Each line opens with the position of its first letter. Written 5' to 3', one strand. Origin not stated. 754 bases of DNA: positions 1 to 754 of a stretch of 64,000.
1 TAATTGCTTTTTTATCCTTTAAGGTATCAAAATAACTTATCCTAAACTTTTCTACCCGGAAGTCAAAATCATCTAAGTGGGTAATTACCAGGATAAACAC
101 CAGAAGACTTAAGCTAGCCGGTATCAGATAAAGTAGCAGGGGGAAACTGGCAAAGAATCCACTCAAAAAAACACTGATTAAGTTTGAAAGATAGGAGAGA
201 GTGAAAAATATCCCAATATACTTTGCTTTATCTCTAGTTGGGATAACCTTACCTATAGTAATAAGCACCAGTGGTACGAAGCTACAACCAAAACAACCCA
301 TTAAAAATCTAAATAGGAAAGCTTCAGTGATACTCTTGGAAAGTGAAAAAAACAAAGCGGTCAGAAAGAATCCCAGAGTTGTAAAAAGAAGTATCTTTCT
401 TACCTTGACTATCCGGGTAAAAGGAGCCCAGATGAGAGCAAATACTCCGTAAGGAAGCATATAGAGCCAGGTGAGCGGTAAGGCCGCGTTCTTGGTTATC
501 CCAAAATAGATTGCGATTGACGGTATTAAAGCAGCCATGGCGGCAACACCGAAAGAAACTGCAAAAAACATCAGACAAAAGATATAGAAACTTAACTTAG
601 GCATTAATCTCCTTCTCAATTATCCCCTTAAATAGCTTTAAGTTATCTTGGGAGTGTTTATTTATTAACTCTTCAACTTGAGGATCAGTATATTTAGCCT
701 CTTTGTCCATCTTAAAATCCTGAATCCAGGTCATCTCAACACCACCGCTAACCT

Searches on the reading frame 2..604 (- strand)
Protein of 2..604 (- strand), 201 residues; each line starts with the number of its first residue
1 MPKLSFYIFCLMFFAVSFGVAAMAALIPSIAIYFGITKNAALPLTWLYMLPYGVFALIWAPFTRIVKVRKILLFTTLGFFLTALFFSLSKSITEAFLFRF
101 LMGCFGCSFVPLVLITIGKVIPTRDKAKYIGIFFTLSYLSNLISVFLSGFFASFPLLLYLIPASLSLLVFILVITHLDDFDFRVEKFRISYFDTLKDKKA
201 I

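Call 89: search_protein_families(library=pfam, proteins=[window:2-604:-], max_evalue=0.01)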
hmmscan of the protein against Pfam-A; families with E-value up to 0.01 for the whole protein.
window:2-604:- (201 aa): 1 family
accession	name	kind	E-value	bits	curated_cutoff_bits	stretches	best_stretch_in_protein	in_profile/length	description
PF07690.21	MFS_1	-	4.1e-17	62.5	33.4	1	10-174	2-171/347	Major Facilitator Superfamily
